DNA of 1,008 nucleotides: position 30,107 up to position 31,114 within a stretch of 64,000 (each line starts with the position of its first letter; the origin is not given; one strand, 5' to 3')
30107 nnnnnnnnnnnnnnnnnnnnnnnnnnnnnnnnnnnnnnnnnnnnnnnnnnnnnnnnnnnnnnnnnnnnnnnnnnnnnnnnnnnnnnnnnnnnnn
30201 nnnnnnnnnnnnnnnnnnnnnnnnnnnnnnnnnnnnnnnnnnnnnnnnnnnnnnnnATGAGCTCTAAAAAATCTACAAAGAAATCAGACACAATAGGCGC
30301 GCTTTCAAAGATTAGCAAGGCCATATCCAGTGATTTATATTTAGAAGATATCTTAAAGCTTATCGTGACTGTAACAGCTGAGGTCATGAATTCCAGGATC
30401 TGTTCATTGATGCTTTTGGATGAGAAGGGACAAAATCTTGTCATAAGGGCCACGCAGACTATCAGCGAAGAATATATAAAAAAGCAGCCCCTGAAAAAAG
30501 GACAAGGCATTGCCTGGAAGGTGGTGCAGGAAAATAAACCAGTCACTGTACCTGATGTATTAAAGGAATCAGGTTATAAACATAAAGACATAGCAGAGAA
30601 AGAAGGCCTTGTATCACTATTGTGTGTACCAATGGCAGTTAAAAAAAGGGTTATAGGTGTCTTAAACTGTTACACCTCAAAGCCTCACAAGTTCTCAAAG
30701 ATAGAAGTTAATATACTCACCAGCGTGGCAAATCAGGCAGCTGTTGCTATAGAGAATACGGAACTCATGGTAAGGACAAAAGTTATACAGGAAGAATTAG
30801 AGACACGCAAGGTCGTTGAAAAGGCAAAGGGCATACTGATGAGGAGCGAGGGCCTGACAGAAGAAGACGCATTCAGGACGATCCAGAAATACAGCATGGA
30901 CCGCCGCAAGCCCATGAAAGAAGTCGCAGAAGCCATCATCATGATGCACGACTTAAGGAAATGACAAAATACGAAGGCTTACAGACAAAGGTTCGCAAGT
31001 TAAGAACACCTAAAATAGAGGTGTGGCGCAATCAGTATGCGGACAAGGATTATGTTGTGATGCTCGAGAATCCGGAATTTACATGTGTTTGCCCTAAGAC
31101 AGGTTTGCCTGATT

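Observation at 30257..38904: Candidate ANTAR antitermination circuit for nitrogen assimilation: a GAF-ANTAR regulator next to queF-glnA and a dual AAAGGU-hexaloop RNA over a terminator in the gdhA leader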

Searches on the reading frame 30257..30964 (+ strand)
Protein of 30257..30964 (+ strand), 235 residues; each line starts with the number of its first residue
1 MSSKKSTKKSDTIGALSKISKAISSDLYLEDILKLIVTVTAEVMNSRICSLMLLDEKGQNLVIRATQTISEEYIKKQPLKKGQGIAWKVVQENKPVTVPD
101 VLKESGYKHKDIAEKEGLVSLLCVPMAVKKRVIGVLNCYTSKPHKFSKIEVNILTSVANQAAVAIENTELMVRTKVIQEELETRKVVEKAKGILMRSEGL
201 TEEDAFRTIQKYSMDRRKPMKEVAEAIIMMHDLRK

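Call 3: search_protein_families(library=pfam, proteins=[window:30257-30964:+])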
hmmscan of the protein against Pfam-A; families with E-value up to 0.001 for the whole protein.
window:30257-30964:+ (235 aa): 4 families
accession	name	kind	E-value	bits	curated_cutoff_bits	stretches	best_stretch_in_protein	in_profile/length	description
PF13185.12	GAF_2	-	1.1e-23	84.3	28.6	1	29-166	4-136/136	GAF domain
PF03861.19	ANTAR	-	8.1e-23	80.4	27.3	1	178-228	4-54/54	ANTAR domain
PF01590.32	GAF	-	7.4e-22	78.7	22.4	1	29-165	2-133/133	GAF domain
PF13492.12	GAF_3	-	4.3e-17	63.2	27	1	29-167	2-129/129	GAF domain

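Call 12: find_encoding_contigs(protein=window:30257-30964:+, flank=10000, max_places=10)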
Protein window:30257-30964:+ (235 aa): no gene with exactly this product is on record in the collection.

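Call 13: find_homologous_proteins(query=window:30257-30961:+)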
Query window:30257-30961:+ (235 aa): 7904 proteins with E <= 0.001 among 8000 candidates; the best 120 are listed.
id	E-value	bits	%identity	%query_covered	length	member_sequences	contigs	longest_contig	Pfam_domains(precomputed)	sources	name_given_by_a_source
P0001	4.6e-141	485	100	100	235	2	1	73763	PF13185.13,PF01590.33,PF03861.20,PF13492.13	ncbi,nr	ncbi:MAG: GAF and ANTAR domain-containing protein [Candidatus Gorgyraea atricola]|nr:GAF and ANTAR d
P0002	2.7e-135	466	97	100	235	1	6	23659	PF13185.13,PF01590.33,PF03861.20,PF13492.13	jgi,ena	-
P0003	2.1e-128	444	91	100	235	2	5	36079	PF13185.13,PF01590.33,PF03861.20,PF13492.13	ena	-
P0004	5.9e-124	429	87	95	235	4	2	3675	PF13185.13,PF01590.33,PF03861.20,PF13492.13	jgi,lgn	-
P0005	1.0e-123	429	86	100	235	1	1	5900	PF13185.13,PF01590.33,PF03861.20,PF13492.13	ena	-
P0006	5.1e-123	426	87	95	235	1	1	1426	PF13185.13,PF01590.33,PF03861.20,PF13492.13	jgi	-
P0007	3.3e-122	424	86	100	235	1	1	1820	PF13185.13,PF01590.33,PF03861.20,PF13492.13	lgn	-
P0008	3.5e-122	424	85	100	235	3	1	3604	PF13185.13,PF01590.33,PF03861.20,PF13492.13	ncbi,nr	ncbi:MAG: GAF domain-containing protein [Candidatus Omnitrophica bacterium]|nr:GAF domain-containing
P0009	1.1e-121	422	86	100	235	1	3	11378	PF13185.13,PF01590.33,PF03861.20,PF13492.13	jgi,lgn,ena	-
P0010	1.6e-121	421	86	100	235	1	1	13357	PF13185.13,PF01590.33,PF03861.20,PF13492.13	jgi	-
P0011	1.7e-121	421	85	100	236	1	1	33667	PF13185.13,PF01590.33,PF03861.20,PF13492.13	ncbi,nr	ncbi:MAG: GAF domain-containing protein [Candidatus Omnitrophica bacterium]|nr:GAF domain-containing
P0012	2.1e-121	421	85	100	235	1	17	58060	PF13185.13,PF01590.33,PF03861.20,PF13492.13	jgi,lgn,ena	-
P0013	2.2e-121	421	87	95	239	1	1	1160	PF13185.13,PF01590.33,PF03861.20,PF13492.13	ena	-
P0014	3.3e-121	420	85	100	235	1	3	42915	PF13185.13,PF01590.33,PF03861.20,PF13492.13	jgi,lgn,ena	-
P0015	4.1e-121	420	85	100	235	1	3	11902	PF13185.13,PF01590.33,PF03861.20,PF13492.13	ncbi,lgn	-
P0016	4.2e-121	420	86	95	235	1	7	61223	PF13185.13,PF01590.33,PF03861.20,PF13492.13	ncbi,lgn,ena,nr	ncbi:MAG: GAF domain-containing protein [Candidatus Omnitrophica bacterium]|nr:GAF domain-containing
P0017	4.6e-121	420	85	100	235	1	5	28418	PF13185.13,PF01590.33,PF03861.20,PF13492.13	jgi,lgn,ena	-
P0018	5.9e-121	420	85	100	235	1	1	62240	PF13185.13,PF01590.33,PF03861.20,PF13492.13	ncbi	ncbi:GAF domain-containing protein [Candidatus Omnitrophota bacterium]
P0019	7.8e-121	419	84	100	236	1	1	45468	PF13185.13,PF01590.33,PF03861.20,PF13492.13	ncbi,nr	ncbi:MAG: GAF domain-containing protein [Candidatus Omnitrophica bacterium]|nr:GAF domain-containing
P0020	7.9e-121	419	84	100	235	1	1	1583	PF13185.13,PF01590.33,PF03861.20,PF13492.13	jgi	-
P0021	9.2e-121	419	85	100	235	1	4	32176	PF13185.13,PF01590.33,PF03861.20,PF13492.13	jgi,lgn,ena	-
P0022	2.2e-120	418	84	100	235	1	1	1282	PF13185.13,PF01590.33,PF03861.20,PF13492.13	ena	-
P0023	2.5e-120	417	83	100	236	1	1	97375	PF13185.13,PF01590.33,PF03861.20,PF13492.13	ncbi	-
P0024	3.1e-120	417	83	100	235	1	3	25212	PF13185.13,PF01590.33,PF03861.20,PF13492.13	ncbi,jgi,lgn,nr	ncbi:MAG: GAF domain-containing protein [Candidatus Omnitrophica bacterium]|nr:GAF domain-containing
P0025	6.5e-120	416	84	100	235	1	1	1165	PF13185.13,PF01590.33,PF03861.20,PF13492.13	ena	-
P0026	7.3e-120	416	84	100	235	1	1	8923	PF13185.13,PF01590.33,PF03861.20,PF13492.13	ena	-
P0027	7.9e-120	416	84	100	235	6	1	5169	PF13185.13,PF01590.33,PF03861.20,PF13492.13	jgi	-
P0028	3.4e-119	414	83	98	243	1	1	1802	PF13185.13,PF01590.33,PF03861.20,PF13492.13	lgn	-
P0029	4.3e-119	413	85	94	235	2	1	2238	PF13185.13,PF01590.33,PF03861.20,PF13492.13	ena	-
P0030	4.4e-119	413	84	99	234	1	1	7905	PF13185.13,PF01590.33,PF03861.20,PF13492.13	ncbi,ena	-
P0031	6.4e-119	413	84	100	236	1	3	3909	PF13185.13,PF01590.33,PF03861.20,PF13492.13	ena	-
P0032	8.0e-119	413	83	100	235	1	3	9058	PF13185.13,PF01590.33,PF03861.20,PF13492.13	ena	-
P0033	1.1e-118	412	84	100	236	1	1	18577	PF13185.13,PF01590.33,PF03861.20,PF13492.13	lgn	-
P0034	4.2e-118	410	83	100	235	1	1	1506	PF13185.13,PF01590.33,PF03861.20,PF13492.13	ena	-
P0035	1.7e-117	408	82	100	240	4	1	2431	PF13185.13,PF01590.33,PF03861.20,PF13492.13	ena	-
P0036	2.3e-117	408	83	100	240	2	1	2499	PF13185.13,PF01590.33,PF03861.20,PF13492.13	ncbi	-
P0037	1.5e-116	405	83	96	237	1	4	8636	PF13185.13,PF01590.33,PF03861.20,PF13492.13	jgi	-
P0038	2.3e-116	405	83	100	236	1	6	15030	PF13185.13,PF01590.33,PF03861.20,PF13492.13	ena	-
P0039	3.1e-116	404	82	100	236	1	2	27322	PF13185.13,PF01590.33,PF03861.20,PF13492.13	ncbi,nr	ncbi:MAG: GAF domain-containing protein [Candidatus Omnitrophica bacterium]|nr:GAF domain-containing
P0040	4.9e-116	403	81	98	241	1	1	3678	PF13185.13,PF01590.33,PF03861.20,PF13492.13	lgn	-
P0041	7.4e-116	403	81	100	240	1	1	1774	PF13185.13,PF01590.33,PF03861.20,PF13492.13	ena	-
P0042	8.0e-116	403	81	100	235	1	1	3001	PF13185.13,PF01590.33,PF03861.20,PF13492.13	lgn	-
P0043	9.8e-116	402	80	100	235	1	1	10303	PF13185.13,PF01590.33,PF03861.20,PF13492.13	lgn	-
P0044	1.5e-115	402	81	100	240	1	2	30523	PF13185.13,PF01590.33,PF03861.20,PF13492.13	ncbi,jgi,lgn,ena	-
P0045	2.1e-115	401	80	100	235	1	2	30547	PF13185.13,PF01590.33,PF03861.20,PF13492.13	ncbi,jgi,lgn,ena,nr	ncbi:MAG: GAF domain-containing protein [Candidatus Omnitrophica bacterium]|nr:GAF domain-containing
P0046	2.6e-115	401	82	100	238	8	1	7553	PF13185.13,PF01590.33,PF03861.20,PF13492.13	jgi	-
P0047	3.0e-115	401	81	100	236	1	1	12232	PF13185.13,PF01590.33,PF03861.20,PF13492.13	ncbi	-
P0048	4.8e-115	400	82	96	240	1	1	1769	PF13185.13,PF01590.33,PF03861.20,PF13492.13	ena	-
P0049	5.0e-115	400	81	99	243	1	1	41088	PF13185.13,PF01590.33,PF03861.20,PF13492.13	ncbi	ncbi:GAF domain-containing protein [Candidatus Omnitrophota bacterium]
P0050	6.0e-115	400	81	100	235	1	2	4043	PF13185.13,PF01590.33,PF03861.20,PF13492.13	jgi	jgi:signal transduction protein with GAF and PtsI domain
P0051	8.7e-115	399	80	98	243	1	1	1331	PF13185.13,PF01590.33,PF03861.20,PF13492.13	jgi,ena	-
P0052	1.2e-114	399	82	98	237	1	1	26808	PF13185.13,PF01590.33,PF03861.20,PF13492.13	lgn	-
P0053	2.8e-114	398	80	100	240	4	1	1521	PF13185.13,PF01590.33,PF03861.20,PF13492.13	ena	-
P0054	3.6e-114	397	81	98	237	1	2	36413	PF13185.13,PF01590.33,PF03861.20,PF13492.13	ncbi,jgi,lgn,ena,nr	ncbi:MAG: GAF domain-containing protein [Candidatus Omnitrophica bacterium]|nr:GAF domain-containing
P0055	6.1e-114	397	81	100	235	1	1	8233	PF13185.13,PF01590.33,PF03861.20,PF13492.13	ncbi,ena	-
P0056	1.2e-113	396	83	95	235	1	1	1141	PF13185.13,PF01590.33,PF03861.20,PF13492.13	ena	-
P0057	2.0e-113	395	80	95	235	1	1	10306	PF13185.13,PF01590.33,PF03861.20,PF13492.13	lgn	-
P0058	2.3e-113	395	79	100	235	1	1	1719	PF13185.13,PF01590.33,PF03861.20,PF13492.13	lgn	-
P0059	2.3e-113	395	81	99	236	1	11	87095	PF13185.13,PF01590.33,PF03861.20,PF13492.13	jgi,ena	-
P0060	7.3e-113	393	80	100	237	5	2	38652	PF13185.13,PF01590.33,PF03861.20,PF13492.13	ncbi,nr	ncbi:MAG: GAF domain-containing protein [Candidatus Omnitrophica bacterium]|nr:GAF domain-containing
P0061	7.6e-113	393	80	95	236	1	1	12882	PF13185.13,PF01590.33,PF03861.20,PF13492.13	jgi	-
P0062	8.5e-113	393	81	96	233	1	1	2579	PF13185.13,PF01590.33,PF03861.20,PF13492.13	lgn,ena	-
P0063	8.6e-113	393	79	100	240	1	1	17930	PF13185.13,PF01590.33,PF03861.20,PF13492.13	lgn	-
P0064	1.0e-112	393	79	100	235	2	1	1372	PF13185.13,PF01590.33,PF03861.20,PF13492.13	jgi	-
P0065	2.1e-112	392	82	95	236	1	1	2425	PF13185.13,PF01590.33,PF03861.20,PF13492.13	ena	-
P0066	3.3e-112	391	80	100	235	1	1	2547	PF13185.13,PF01590.33,PF03861.20,PF13492.13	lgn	-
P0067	4.0e-112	391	82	95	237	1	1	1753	PF13185.13,PF01590.33,PF03861.20,PF13492.13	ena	-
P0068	4.3e-112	391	81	97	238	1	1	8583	PF13185.13,PF01590.33,PF03861.20,PF13492.13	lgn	-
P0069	5.7e-112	390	80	99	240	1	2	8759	PF13185.13,PF01590.33,PF03861.20,PF13492.13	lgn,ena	-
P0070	6.6e-112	390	81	99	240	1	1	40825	PF13185.13,PF01590.33,PF03861.20,PF13492.13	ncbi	ncbi:GAF domain-containing protein [Candidatus Omnitrophota bacterium]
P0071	1.2e-111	389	79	100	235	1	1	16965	PF13185.13,PF01590.33,PF03861.20,PF13492.13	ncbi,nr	ncbi:MAG: GAF and ANTAR domain-containing protein [Candidatus Omnitrophica bacterium]|nr:GAF and ANT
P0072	1.4e-111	389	79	99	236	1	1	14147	PF13185.13,PF01590.33,PF03861.20,PF13492.13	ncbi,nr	ncbi:MAG: GAF and ANTAR domain-containing protein [Candidatus Omnitrophota bacterium]|nr:GAF and ANT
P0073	3.3e-111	388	78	100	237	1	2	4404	PF13185.13,PF01590.33,PF03861.20,PF13492.13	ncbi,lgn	-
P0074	3.6e-111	388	81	95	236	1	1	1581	PF13185.13,PF01590.33,PF03861.20,PF13492.13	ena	-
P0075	3.9e-111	387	78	100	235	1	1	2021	PF13185.13,PF01590.33,PF03861.20,PF13492.13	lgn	-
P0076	4.9e-111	387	77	99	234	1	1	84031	PF13185.13,PF01590.33,PF03861.20,PF13492.13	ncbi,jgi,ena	ncbi:MAG: GAF domain-containing protein [Candidatus Omnitrophota bacterium]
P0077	5.7e-111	387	78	100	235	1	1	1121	PF13185.13,PF01590.33,PF03861.20,PF13492.13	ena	-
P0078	8.7e-111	386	79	99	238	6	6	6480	PF13185.13,PF01590.33,PF03861.20,PF13492.13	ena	-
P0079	9.8e-111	386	80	94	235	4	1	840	PF13185.13,PF01590.33,PF03861.20,PF13492.13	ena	-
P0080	1.8e-110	385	79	95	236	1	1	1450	PF13185.13,PF01590.33,PF03861.20,PF13492.13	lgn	-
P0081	1.9e-110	385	78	100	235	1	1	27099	PF13185.13,PF01590.33,PF03861.20,PF13492.13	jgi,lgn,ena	-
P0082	2.3e-110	385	78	100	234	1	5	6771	PF13185.13,PF01590.33,PF03861.20,PF13492.13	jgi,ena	jgi:signal transduction protein with GAF and PtsI domain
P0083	2.4e-110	385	81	95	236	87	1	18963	PF13185.13,PF01590.33,PF03861.20,PF13492.13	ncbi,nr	ncbi:MAG: GAF and ANTAR domain-containing protein [Candidatus Omnitrophica bacterium]|nr:GAF and ANT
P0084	2.6e-110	385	77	98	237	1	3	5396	PF13185.13,PF01590.33,PF03861.20,PF13492.13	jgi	jgi:two-component system, response regulator PdtaR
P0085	4.3e-110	384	76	100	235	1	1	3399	PF13185.13,PF01590.33,PF03861.20,PF13492.13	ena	-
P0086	5.2e-110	384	81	95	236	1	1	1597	PF13185.13,PF01590.33,PF03861.20,PF13492.13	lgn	-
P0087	5.5e-110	384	80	96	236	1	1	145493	PF13185.13,PF01590.33,PF03861.20,PF13492.13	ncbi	ncbi:MAG: ANTAR domain-containing protein [Candidatus Omnitrophota bacterium]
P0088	6.8e-110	383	78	99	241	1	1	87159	PF13185.13,PF01590.33,PF03861.20,PF13492.13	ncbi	ncbi:MAG: GAF domain-containing protein [Candidatus Omnitrophota bacterium]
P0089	8.6e-110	383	79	95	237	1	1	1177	PF13185.13,PF01590.33,PF03861.20,PF13492.13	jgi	-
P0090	1.6e-109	382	77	98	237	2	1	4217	PF13185.13,PF01590.33,PF03861.20,PF13492.13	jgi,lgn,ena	-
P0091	3.3e-109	381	80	95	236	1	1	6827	PF13185.13,PF01590.33,PF03861.20,PF13492.13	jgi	-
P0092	5.1e-109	381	78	96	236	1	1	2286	PF13185.13,PF01590.33,PF03861.20,PF13492.13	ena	-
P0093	5.1e-109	381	80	95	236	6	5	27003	PF13185.13,PF01590.33,PF03861.20,PF13492.13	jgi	-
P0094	8.0e-109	380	79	98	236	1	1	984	PF13185.13,PF01590.33,PF03861.20,PF13492.13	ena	-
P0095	1.6e-108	379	78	98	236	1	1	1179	PF13185.13,PF01590.33,PF03861.20,PF13492.13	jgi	jgi:two-component system, response regulator PdtaR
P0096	1.9e-108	379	77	96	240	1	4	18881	PF13185.13,PF01590.33,PF03861.20,PF13492.13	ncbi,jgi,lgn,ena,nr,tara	ncbi:MAG: ANTAR domain-containing protein [Candidatus Omnitrophota bacterium]|jgi:signal transductio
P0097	2.1e-108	379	79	94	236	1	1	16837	PF13185.13,PF01590.33,PF03861.20,PF13492.13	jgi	-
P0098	2.4e-108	378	79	96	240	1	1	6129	PF13185.13,PF01590.33,PF03861.20,PF13492.13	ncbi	-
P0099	2.6e-108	378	79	98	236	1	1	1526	PF13185.13,PF01590.33,PF03861.20,PF13492.13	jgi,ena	-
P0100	7.0e-108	377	79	95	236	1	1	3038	PF13185.13,PF01590.33,PF03861.20,PF13492.13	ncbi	-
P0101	1.2e-107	376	78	95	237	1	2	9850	PF13185.13,PF01590.33,PF03861.20,PF13492.13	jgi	jgi:signal transduction protein with GAF and PtsI domain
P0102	1.3e-107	376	77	98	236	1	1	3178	PF13185.13,PF01590.33,PF03861.20,PF13492.13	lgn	-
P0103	2.0e-107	375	76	100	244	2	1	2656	PF13185.13,PF01590.33,PF03861.20,PF13492.13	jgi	-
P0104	2.0e-107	375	79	95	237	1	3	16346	PF13185.13,PF01590.33,PF03861.20,PF13492.13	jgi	-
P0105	2.5e-107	375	79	98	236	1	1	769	PF13185.13,PF01590.33,PF03861.20,PF13492.13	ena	-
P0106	2.5e-107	375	78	98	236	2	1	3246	PF13185.13,PF01590.33,PF03861.20,PF13492.13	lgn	-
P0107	2.5e-107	375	79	98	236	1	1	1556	PF13185.13,PF01590.33,PF03861.20,PF13492.13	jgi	-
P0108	3.3e-107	375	78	98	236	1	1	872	PF13185.13,PF01590.33,PF03861.20,PF13492.13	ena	-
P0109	3.9e-107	374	80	95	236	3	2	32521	PF13185.13,PF01590.33,PF03861.20,PF13492.13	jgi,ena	-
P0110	5.3e-107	374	79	95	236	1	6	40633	PF13185.13,PF01590.33,PF03861.20,PF13492.13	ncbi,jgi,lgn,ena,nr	ncbi:MAG: histidine kinase [Candidatus Omnitrophica bacterium CG22_combo_CG10-13_8_21_14_all_43_16]|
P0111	5.6e-107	374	77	98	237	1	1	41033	PF13185.13,PF01590.33,PF03861.20,PF13492.13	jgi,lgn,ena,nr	nr:GAF and ANTAR domain-containing protein [Candidatus Omnitrophota bacterium]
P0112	7.6e-107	373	79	95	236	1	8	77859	PF13185.13,PF01590.33,PF03861.20,PF13492.13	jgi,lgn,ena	-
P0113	7.6e-107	373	77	99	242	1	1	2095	PF13185.13,PF01590.33,PF03861.20,PF13492.13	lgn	-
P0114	1.0e-106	373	77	99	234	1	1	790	PF13185.13,PF01590.33,PF03861.20,PF13492.13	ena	-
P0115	1.9e-106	372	75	99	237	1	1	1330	PF13185.13,PF01590.33,PF03861.20,PF13492.13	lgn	-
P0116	4.1e-106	371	76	99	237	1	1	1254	PF13185.13,PF01590.33,PF03861.20,PF13492.13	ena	-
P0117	5.9e-106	371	79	95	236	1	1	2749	PF13185.13,PF01590.33,PF03861.20,PF13492.13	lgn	-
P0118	3.7e-105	368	77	98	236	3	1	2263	PF13185.13,PF01590.33,PF03861.20,PF13492.13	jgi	jgi:signal transduction protein with GAF and PtsI domain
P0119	3.8e-105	368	75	100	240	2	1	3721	PF13185.13,PF01590.33,PF03861.20,PF13492.13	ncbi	-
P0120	4.8e-104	364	75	99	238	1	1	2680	PF13185.13,PF01590.33,PF03861.20,PF13492.13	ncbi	-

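Call 16: find_related_loci(query=A1, collection=genome_contigs, flank=10000)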
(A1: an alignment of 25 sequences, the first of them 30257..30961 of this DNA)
Query A1 (235 aa) in genome_contigs; peptide patterns used: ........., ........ (x = any residue, [..] = any of these).
600 stretches matched a pattern (row limit reached: there are more); 494 encode a relative of the query (tblastn E <= 1e-3); the best 80 are kept; 80 distinct loci.
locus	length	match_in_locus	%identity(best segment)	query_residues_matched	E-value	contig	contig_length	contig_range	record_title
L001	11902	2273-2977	85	1-235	6e-135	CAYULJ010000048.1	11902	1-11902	MAG TPA_asm: uncultured Planctomycetia bacterium isolate SRP167671_co1_160 genome assembly, contig: NODE_6352_length_119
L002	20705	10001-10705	85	1-235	1e-134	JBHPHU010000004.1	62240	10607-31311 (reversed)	Candidatus Omnitrophota bacterium isolate SAG AM-312-B13 AM-312-B13_NODE_4, whole genome shotgun sequence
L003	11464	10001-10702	85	2-235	1e-134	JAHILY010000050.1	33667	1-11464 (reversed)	MAG: Candidatus Omnitrophota bacterium isolate KR13_N2.mb.45 KR13_N2.mb.45_k141_141732, whole genome shotgun sequence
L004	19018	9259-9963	83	1-235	4e-133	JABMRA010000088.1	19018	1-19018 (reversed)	MAG: Candidatus Omnitrophota bacterium isolate bin.352 k141_3140690, whole genome shotgun sequence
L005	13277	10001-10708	82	1-235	2e-129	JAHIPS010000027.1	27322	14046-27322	MAG: Candidatus Omnitrophota bacterium isolate KR13_S3.mb.80 KR13_S3.mb.80_k141_103473, whole genome shotgun sequence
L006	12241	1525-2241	81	1-234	2e-129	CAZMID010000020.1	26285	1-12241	MAG TPA_asm: uncultured Planctomycetia bacterium isolate SRP200020_co1_60 genome assembly, contig: NODE_2453_length_2628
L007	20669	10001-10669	87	13-235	2e-129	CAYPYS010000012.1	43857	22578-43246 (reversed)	MAG TPA_asm: uncultured Planctomycetia bacterium isolate binchicken_co65_28 genome assembly, contig: NODE_3336_length_43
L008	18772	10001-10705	80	1-235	7e-129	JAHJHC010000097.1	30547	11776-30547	MAG: Candidatus Omnitrophota bacterium isolate Modern_marine_glass_biofilm.mb.96 Modern_marine_glas.mb.96_k141_769370, w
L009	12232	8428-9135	81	1-235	7e-128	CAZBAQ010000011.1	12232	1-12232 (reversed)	MAG TPA_asm: uncultured Planctomycetia bacterium isolate SRP178699_co2_132 genome assembly, contig: NODE_4790_length_122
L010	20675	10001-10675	84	11-235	1e-127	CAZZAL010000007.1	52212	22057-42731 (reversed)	MAG TPA_asm: uncultured Planctomycetia bacterium isolate SRP077602_co2_386 genome assembly, contig: NODE_981_length_5221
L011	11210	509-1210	81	2-234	2e-126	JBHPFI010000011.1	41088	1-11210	Candidatus Omnitrophota bacterium isolate SAG AM-311-J02 NODE_11_length_41088_cov_27.117710, whole genome shotgun sequen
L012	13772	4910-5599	81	6-235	3e-126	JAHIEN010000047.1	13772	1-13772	MAG: Candidatus Omnitrophota bacterium isolate KR11_0.1_MetaG.mb.20 KR11_0.1_MetaG.mb.20_k141_424334, whole genome shotg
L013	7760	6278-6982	79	1-235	4e-126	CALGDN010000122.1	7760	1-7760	MAG TPA_asm: uncultured bacterium isolate DRR093004_bin.110_CONCOCT_v1.1_MAG genome assembly, contig: ERZ1742238.5077, w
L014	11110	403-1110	80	1-234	6e-126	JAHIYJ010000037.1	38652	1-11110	MAG: Candidatus Omnitrophota bacterium isolate Modern_marine.mb.11 Modern_marine.mb.11_k141_742616, whole genome shotgun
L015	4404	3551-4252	78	1-234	3e-126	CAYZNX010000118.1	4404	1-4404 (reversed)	MAG TPA_asm: uncultured Planctomycetia bacterium isolate SRP090828_co1_58 genome assembly, contig: NODE_5688_length_4404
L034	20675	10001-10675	72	10-234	2e-105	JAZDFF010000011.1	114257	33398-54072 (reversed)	MAG: Candidatus Omnitrophota bacterium isolate MEGAHIT-group-0.194 k141_10780244, whole genome shotgun sequence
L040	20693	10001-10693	69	5-235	2e-102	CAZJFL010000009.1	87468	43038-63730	MAG TPA_asm: uncultured Planctomycetales bacterium isolate SRP178699_co1_171 genome assembly, contig: NODE_175_length_87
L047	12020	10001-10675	68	11-235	5e-100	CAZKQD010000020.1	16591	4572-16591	MAG TPA_asm: uncultured Planctomycetia bacterium isolate binchicken_co34_548 genome assembly, contig: NODE_5680_length_1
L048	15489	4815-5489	68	11-235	7e-100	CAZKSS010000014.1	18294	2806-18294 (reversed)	MAG TPA_asm: uncultured Planctomycetales bacterium isolate SRP098346_co1_421 genome assembly, contig: NODE_3079_length_1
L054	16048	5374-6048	68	11-235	4e-99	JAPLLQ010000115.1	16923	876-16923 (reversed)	MAG: Candidatus Omnitrophota bacterium isolate LacPavin_0419_WC90_MAG_41_7 LacPavin_0419_WC90_scaffold_478210, whole gen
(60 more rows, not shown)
